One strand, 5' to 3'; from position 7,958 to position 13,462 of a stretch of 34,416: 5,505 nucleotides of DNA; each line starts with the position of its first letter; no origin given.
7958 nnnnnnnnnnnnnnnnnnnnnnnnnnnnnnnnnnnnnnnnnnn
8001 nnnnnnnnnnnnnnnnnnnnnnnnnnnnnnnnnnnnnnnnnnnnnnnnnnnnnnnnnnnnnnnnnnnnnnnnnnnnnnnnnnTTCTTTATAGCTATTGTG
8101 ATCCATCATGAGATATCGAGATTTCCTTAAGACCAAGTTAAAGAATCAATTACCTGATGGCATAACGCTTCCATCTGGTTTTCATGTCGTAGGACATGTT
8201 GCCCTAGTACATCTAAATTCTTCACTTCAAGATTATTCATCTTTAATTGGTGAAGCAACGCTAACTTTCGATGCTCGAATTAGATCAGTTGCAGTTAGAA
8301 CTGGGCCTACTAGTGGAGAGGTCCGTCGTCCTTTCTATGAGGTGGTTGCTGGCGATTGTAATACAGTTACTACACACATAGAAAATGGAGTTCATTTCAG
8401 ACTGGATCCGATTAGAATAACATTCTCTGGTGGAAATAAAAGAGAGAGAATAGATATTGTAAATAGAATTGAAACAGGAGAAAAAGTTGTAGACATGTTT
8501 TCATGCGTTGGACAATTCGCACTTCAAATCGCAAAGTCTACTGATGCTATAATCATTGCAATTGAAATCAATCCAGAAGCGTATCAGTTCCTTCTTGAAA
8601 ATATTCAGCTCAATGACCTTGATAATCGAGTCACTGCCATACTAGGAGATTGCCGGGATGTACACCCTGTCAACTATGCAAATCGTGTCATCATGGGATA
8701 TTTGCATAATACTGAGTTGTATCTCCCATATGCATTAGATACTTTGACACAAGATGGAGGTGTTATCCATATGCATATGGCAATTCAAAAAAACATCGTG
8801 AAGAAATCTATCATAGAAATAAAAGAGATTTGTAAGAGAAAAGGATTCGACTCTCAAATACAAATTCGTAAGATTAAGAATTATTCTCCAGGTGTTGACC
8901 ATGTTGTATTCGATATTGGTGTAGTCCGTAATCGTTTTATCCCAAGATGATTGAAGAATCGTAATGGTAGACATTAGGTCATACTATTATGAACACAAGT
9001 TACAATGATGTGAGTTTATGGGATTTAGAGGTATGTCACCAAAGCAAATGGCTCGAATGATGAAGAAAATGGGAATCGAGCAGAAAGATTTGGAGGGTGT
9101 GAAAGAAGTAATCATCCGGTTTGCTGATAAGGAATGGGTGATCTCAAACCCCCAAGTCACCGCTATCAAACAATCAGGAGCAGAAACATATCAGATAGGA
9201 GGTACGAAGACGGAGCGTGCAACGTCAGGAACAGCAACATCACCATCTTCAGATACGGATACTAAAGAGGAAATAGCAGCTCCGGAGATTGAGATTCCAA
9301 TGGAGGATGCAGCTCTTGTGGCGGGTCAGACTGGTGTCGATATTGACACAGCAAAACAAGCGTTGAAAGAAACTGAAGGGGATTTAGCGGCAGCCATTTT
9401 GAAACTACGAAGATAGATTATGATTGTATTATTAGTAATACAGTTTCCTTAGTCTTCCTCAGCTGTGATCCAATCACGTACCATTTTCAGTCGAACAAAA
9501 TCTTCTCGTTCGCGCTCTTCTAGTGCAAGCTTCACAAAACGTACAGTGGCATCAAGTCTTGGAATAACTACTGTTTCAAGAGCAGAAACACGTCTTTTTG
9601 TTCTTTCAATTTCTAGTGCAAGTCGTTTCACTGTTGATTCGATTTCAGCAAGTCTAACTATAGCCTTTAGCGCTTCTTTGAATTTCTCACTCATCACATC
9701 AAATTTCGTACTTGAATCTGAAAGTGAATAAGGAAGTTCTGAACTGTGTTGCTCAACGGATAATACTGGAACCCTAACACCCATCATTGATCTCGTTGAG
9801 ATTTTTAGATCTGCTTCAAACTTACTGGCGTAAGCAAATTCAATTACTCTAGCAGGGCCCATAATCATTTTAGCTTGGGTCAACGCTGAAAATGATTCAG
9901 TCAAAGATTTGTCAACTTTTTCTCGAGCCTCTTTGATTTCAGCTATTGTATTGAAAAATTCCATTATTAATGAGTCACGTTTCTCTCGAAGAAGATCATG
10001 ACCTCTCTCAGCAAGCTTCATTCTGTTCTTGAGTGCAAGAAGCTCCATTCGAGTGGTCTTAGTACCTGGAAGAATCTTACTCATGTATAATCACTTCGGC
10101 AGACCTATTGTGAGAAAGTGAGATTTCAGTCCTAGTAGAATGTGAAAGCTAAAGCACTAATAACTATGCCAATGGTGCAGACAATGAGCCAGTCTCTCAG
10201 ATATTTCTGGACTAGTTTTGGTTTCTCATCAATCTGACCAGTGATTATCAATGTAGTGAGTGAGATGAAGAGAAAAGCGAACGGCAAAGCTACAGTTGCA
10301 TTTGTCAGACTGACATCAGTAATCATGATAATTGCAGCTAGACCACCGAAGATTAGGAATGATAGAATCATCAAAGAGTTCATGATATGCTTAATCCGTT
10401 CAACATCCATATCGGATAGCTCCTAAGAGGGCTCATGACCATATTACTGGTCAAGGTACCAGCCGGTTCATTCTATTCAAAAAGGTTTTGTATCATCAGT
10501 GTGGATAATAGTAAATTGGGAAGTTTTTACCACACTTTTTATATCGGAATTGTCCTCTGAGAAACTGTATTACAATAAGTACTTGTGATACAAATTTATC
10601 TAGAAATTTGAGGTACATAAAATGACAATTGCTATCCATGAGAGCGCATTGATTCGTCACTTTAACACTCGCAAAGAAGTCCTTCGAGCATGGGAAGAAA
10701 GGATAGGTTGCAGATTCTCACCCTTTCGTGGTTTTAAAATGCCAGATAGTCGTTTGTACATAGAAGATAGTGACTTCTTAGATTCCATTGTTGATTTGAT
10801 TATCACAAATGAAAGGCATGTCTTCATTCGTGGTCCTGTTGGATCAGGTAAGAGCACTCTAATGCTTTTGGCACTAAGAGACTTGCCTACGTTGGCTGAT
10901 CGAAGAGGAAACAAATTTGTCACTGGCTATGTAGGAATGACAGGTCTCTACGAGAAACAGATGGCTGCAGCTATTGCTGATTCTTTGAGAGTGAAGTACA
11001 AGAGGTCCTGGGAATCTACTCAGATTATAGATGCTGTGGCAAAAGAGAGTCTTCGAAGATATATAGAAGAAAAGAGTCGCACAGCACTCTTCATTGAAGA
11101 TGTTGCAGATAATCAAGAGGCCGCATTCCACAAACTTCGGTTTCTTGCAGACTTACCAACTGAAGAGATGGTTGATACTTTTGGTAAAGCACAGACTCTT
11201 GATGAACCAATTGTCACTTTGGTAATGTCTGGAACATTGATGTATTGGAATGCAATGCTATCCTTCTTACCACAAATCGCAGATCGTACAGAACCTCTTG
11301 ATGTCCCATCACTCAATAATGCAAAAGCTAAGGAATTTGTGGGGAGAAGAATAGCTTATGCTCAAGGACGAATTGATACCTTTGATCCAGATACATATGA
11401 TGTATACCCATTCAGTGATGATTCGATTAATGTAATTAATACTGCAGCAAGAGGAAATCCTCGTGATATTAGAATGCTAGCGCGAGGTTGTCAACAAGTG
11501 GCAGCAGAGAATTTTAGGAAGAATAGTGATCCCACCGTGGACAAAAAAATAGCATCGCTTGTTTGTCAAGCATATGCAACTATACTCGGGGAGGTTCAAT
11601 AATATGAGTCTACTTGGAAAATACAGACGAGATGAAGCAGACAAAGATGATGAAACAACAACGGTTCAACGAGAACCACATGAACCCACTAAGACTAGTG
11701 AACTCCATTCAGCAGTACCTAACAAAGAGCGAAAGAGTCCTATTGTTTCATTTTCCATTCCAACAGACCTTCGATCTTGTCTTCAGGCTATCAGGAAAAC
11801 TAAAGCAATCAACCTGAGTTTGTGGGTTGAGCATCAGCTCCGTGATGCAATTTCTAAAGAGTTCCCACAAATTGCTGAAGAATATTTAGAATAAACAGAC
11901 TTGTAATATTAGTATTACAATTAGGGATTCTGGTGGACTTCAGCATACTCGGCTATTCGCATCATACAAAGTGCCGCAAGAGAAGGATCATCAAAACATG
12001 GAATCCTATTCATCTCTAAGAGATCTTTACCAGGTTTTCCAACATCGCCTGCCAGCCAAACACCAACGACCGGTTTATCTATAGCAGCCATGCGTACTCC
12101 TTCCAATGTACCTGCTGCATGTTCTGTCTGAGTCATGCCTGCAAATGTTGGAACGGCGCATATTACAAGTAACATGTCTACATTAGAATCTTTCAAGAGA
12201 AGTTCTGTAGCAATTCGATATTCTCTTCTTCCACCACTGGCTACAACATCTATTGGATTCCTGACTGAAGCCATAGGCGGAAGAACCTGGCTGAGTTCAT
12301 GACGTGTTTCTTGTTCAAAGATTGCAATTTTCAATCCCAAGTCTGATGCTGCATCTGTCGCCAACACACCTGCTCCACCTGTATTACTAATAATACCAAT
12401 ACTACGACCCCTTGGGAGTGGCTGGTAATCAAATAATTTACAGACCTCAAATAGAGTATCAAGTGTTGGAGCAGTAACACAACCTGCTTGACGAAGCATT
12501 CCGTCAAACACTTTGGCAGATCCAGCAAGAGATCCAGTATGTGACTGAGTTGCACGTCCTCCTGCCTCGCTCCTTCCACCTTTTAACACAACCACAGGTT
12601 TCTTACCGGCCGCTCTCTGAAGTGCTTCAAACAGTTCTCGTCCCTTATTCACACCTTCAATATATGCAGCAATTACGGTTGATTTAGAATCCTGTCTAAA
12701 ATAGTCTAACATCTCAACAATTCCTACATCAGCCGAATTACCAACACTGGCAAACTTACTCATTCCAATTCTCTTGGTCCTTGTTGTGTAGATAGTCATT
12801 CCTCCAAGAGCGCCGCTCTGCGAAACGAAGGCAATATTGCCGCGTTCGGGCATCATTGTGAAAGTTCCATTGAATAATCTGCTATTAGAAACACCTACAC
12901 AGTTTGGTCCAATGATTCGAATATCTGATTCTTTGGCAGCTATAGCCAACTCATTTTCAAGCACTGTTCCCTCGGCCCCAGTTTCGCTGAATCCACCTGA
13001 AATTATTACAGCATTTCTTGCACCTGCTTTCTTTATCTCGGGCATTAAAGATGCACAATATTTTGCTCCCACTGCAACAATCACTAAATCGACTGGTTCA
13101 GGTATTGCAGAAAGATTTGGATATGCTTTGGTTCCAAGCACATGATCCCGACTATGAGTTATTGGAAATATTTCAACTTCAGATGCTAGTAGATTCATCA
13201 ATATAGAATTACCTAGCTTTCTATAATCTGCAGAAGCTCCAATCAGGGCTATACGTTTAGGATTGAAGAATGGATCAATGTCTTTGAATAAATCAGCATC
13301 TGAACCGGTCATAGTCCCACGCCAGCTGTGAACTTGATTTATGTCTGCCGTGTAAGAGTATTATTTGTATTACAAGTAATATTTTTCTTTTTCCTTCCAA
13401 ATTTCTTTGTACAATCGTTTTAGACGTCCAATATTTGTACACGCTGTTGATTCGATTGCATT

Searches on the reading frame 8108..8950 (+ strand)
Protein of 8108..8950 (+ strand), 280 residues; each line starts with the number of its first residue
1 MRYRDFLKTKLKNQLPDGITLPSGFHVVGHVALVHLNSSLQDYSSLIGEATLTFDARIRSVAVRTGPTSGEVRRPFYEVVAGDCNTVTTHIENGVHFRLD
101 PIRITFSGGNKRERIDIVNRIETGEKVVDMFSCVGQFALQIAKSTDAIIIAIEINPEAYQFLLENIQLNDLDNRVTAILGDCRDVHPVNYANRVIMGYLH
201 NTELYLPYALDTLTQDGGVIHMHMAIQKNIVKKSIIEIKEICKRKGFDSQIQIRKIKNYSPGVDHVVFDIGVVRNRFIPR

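Call 20: search_protein_families(library=pfam, proteins=[window:8108-8950:+])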
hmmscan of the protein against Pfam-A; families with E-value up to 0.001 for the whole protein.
window:8108-8950:+ (280 aa): 4 families
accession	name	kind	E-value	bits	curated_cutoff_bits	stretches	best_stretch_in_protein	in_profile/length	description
PF02475.24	TRM5-TYW2_MTfase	-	1.7e-46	158.6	28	1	88-246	1-160/164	TRM5/TYW2 methyltransferase domain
PF25133.1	TYW2_N_2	-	8e-15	55.2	27.7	1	7-83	1-77/79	TYW2 N-terminal domain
PF09445.16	Methyltransf_15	-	1.9e-05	24.7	22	1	125-185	2-61/165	RNA cap guanine-N2 methyltransferase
PF13847.12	Methyltransf_31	-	0.00095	19.3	27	0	122-186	2-67/145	Methyltransferase domain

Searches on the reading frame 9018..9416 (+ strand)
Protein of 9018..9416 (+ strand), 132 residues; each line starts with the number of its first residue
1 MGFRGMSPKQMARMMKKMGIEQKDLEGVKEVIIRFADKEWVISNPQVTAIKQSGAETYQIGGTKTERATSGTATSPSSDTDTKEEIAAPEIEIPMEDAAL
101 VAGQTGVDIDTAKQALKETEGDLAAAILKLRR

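Call 21: search_protein_families(library=pfam, proteins=[window:9018-9416:+], max_evalue=0.01)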
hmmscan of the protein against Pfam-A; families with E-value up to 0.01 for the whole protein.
window:9018-9416:+ (132 aa): 3 families
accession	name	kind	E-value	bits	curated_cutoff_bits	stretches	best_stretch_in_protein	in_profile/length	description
PF01849.23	NAC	-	1.7e-16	60.3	21.3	1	8-64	1-54/57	NAC domain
PF19026.7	UBA_HYPK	-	6.9e-06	25.8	27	1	91-128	1-38/41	HYPK UBA domain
PF14555.12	UBA_4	-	0.0089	16.2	21.8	0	105-127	11-33/43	UBA-like domain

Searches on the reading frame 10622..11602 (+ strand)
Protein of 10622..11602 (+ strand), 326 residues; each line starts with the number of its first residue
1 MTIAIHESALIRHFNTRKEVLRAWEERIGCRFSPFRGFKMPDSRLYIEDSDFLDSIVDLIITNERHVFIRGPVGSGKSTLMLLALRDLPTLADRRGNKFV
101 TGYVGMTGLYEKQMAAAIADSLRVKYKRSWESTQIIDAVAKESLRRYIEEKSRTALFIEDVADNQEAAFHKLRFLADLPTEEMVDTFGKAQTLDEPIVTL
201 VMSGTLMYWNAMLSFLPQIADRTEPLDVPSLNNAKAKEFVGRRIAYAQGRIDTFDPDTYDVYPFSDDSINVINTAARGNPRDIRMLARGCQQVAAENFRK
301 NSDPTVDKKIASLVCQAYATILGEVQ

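Call 20: search_protein_families(library=pfam, proteins=[window:10622-11602:+])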
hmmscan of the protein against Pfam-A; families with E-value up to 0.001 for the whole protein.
window:10622-11602:+ (326 aa): 3 families
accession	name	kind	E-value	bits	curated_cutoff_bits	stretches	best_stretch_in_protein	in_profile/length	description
PF13191.12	AAA_16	-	0.00012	23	32.6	1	64-180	24-160/167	AAA ATPase domain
PF13401.12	AAA_22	-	0.00018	22.3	27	1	63-178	4-110/130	AAA domain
PF00931.28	NB-ARC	-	0.00018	21.3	23.5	1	65-166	19-114/248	NB-ARC domain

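Call 22: search_solved_structures(query=window:10622-11602:+, max_evalue=1)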
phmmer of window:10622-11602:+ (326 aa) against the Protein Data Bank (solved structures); distinct sequences matched with E-value up to 1: 5.
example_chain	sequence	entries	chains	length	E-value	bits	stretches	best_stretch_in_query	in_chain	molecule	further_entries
6geb_A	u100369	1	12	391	0.0067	19.1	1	50-101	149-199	DotB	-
8jia_A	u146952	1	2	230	0.0096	18.6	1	58-102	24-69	Cell division ATP-binding protein FtsE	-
8idb_A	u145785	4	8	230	0.0096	18.6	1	58-102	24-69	Cell division ATP-binding protein FtsE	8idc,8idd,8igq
5xu1_A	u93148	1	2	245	0.09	15.4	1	57-117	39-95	ABC transporter ATP-binding protein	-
9ugg_A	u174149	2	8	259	0.48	13.1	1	55-94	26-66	Lantibiotic ABC transporter ATP-binding protein PsdA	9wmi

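Call 69: search_protein_families(library=ncbifam, proteins=[window:10622-11602:+], max_evalue=0.1)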
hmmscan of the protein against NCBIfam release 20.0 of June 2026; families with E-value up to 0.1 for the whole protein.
window:10622-11602:+ (326 aa): 18 families
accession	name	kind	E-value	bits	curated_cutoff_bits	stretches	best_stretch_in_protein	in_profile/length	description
TIGR03015.1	pepcterm_ATPase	hypoth_equivalog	2.6e-05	23.8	324.5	1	62-286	41-238/269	XrtA/PEP-CTERM system-associated ATPase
TIGR02524.1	dot_icm_DotB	equivalog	0.0005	19.4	463.3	1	50-95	120-165/358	Dot/Icm type IV secretion system ATPase DotB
NF010840.0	PRK14246.1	equivalog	0.0012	18.5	425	1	43-83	16-55/257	phosphate ABC transporter ATP-binding protein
NF047389.1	ATPase_Sll1717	subfamily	0.002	17.3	75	0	54-87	25-52/454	P-loop ATPase, Sll1717 family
TIGR02928.1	TIGR02928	subfamily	0.0037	16.2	181.3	1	65-160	41-136/366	orc1/cdc6 family replication initiation protein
TIGR02673.1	FtsE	equivalog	0.0082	15.8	264.85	1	46-86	11-50/214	cell division ATP-binding protein FtsE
TIGR02868.1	CydC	equivalog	0.02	13.5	329.05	1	55-91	352-388/530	thiol reductant ABC exporter subunit CydC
NF040873.1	AztA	equivalog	0.029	13.9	220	0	57-82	11-36/191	zinc ABC transporter ATP-binding protein AztA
NF000355.4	ribo_prot_ABC_F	equivalog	0.031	13.1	380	1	49-86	325-361/499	ribosomal protection-like ABC-F family protein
NF007601.2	PRK10247.1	equivalog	0.032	13.7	292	1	48-82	12-45/204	iron efflux ABC transporter ATP-binding subunit FetA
NF040713.1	ZapE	equivalog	0.034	13.4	140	1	64-95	52-83/344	cell division protein ZapE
NF052221.1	UridNuclsHydUriH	equivalog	0.046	12.9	450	1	36-120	87-164/310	uridine-preferring nucleoside hydrolase UriH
NF007813.0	PRK10522.1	equivalog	0.056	12.1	604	0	46-83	331-368/547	multidrug ABC transporter permease/ATP-binding protein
NF007027.0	PRK09493.1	equivalog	0.07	12.5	379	0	57-81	20-44/240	glutamine ABC transporter ATP-binding protein GlnQ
TIGR02857.1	CydD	equivalog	0.075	12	435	0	56-88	340-372/529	thiol reductant ABC exporter subunit CydD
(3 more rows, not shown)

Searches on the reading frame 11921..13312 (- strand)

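Call 12: search_protein_families(library=ncbifam, proteins=[window:11921-13312:-], max_evalue=0.01)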
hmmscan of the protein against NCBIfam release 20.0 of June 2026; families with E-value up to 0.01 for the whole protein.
window:11921-13312:- (463 aa): 6 families
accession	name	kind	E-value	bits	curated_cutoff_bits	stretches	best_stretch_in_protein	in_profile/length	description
TIGR02717.1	AcCoA-syn-alpha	equivalog_domain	4.1e-129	431.1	567.15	1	14-456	3-446/447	acetate--CoA ligase alpha subunit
NF045494.1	AcCoALig_Archglob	equivalog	6.1e-102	342.1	1200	1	10-457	216-663/665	acetate--CoA ligase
NF045492.1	HydPropCoALig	equivalog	4.7e-85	286.4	1300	1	10-382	246-626/700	3-hydroxypropionate--CoA ligase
NF045493.1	HydDutCoALig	equivalog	6.6e-84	282.8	1300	1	14-386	5-383/698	4-hydroxybutyrate--CoA ligase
NF004230.0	PRK05678.1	equivalog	1.4e-10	40.8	336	1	75-280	67-273/291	succinate--CoA ligase subunit alpha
TIGR01019.1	sucCoAalpha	subfamily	7.3e-10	38.7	353.2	1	78-283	68-274/286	succinate--CoA ligase subunit alpha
